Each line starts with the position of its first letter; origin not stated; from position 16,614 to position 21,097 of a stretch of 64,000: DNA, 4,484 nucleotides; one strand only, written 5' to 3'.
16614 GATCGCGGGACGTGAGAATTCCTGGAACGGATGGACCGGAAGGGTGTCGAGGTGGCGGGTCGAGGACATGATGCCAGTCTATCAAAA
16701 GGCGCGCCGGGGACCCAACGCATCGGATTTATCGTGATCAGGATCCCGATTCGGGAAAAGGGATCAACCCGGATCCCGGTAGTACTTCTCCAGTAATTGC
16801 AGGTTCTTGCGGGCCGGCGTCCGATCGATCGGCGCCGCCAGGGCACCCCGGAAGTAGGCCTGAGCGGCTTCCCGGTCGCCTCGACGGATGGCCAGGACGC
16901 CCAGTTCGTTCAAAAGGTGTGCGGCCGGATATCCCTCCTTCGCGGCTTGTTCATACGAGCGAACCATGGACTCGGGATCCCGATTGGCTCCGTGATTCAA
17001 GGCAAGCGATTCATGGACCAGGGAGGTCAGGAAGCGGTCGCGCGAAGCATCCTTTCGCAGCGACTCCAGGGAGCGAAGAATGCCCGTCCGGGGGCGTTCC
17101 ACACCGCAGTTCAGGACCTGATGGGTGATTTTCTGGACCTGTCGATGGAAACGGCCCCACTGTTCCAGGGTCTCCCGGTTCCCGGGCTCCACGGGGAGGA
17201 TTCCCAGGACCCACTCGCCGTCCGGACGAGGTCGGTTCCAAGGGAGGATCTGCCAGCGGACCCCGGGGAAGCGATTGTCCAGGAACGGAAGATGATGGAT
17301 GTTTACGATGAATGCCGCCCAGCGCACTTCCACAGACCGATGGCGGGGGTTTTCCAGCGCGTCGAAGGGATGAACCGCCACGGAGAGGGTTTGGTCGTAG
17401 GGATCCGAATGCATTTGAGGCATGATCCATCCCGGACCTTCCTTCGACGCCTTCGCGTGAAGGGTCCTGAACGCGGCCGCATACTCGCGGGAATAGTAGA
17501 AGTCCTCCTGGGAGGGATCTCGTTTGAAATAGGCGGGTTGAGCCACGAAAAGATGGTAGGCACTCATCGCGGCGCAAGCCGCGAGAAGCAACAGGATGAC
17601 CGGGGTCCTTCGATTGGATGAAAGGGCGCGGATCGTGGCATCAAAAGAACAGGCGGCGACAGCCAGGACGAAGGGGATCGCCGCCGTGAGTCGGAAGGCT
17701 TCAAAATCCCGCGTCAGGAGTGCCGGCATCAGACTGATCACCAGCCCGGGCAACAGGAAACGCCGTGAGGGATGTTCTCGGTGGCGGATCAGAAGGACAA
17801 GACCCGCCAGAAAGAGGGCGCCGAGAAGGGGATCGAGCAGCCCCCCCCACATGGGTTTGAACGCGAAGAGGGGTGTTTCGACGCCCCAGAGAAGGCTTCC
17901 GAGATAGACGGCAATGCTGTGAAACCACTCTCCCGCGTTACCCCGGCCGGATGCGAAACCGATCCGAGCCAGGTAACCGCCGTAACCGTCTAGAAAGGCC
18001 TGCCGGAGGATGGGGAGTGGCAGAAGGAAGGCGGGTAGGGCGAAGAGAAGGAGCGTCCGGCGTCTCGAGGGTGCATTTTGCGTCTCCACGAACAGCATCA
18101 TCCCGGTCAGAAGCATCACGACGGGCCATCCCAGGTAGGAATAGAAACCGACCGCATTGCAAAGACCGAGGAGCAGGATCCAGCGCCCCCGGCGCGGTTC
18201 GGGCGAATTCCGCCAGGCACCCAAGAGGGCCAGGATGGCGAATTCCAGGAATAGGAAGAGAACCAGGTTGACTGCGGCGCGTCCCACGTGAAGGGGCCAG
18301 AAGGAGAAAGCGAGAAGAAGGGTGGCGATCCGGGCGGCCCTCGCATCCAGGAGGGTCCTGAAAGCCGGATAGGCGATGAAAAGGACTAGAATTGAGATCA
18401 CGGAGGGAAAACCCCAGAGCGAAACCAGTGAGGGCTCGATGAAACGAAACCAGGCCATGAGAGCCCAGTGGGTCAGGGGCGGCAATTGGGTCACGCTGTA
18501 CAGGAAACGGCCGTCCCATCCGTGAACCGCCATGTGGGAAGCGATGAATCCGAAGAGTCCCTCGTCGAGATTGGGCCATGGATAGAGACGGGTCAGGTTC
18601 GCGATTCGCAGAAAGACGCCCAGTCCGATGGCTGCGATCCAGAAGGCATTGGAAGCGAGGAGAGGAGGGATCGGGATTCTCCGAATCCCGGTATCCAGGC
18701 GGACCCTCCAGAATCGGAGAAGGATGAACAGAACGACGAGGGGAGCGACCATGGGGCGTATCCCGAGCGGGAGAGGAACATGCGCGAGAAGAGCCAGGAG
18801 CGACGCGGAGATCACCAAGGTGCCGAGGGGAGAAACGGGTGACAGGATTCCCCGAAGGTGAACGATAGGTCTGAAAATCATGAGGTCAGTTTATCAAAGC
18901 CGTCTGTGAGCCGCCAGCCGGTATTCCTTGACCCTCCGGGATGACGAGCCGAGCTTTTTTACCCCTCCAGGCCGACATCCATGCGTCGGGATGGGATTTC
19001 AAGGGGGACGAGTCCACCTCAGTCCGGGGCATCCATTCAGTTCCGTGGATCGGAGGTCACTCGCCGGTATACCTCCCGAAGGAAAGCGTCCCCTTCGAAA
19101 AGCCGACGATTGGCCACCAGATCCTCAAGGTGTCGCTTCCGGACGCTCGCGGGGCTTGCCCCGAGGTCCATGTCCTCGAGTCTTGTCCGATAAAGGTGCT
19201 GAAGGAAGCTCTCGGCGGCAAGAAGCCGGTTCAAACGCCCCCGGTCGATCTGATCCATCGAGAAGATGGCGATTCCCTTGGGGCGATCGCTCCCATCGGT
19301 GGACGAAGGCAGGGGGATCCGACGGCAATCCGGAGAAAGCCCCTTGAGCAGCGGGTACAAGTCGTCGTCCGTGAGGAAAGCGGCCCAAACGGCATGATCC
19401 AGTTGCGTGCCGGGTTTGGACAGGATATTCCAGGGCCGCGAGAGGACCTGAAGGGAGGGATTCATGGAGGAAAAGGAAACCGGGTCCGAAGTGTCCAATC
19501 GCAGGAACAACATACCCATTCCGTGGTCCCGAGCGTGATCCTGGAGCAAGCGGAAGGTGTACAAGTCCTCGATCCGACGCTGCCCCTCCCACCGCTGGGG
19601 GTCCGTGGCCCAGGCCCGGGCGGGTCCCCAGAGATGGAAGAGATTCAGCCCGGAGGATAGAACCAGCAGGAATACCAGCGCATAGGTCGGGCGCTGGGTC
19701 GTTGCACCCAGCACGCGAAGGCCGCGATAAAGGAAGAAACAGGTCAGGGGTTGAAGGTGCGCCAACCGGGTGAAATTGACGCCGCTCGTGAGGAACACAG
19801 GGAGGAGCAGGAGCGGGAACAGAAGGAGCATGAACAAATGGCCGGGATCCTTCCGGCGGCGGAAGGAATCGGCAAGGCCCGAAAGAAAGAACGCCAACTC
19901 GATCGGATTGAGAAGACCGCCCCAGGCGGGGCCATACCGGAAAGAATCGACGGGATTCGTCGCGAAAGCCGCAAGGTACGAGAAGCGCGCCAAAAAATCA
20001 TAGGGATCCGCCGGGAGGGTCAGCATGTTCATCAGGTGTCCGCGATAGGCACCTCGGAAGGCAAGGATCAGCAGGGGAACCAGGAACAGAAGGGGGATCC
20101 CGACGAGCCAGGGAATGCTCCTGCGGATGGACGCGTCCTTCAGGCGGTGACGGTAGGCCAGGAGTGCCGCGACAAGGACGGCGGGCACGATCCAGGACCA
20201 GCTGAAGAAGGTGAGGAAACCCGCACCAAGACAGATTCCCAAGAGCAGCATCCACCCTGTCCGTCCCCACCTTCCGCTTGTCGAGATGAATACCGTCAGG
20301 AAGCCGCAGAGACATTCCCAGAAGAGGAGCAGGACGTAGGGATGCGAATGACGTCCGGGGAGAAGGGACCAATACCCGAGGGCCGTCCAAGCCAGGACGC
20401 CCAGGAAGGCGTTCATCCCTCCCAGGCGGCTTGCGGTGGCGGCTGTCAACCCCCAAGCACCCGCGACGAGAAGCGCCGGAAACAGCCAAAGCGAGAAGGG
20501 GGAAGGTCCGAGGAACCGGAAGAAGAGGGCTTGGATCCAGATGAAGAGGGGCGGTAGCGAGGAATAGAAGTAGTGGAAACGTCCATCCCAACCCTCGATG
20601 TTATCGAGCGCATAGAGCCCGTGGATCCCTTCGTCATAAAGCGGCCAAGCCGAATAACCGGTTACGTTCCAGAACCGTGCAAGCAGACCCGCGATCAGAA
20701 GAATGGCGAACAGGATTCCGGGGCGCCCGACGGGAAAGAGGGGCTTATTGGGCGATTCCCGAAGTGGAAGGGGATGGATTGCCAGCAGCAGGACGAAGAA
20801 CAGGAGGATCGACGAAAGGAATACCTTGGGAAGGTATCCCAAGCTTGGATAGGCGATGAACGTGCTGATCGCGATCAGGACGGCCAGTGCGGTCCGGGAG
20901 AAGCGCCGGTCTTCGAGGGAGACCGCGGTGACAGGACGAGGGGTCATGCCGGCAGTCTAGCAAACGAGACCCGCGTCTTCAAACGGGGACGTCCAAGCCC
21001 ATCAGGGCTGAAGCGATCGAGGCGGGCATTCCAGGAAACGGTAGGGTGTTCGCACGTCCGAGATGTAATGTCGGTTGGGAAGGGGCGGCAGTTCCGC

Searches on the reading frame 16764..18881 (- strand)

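Call 35: search_protein_families(library=pfam, proteins=[window:16764-18881:-], max_evalue=0.00001)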
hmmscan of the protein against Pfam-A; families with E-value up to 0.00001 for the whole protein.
window:16764-18881:- (705 aa): 1 family
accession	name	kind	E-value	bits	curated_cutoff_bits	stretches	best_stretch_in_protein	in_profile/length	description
PF13231.12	PMT_2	-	1.5e-06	28.9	26.1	1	134-287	3-153/160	Dolichyl-phosphate-mannose-protein mannosyltransferase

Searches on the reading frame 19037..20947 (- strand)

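Call 35: search_protein_families(library=pfam, proteins=[window:19037-20947:-], max_evalue=0.00001)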
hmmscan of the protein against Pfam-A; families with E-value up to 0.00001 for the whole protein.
window:19037-20947:- (636 aa): 1 family
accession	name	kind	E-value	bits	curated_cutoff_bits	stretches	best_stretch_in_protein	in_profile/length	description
PF13231.12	PMT_2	-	8.1e-07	29.8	26.1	1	132-293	3-158/160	Dolichyl-phosphate-mannose-protein mannosyltransferase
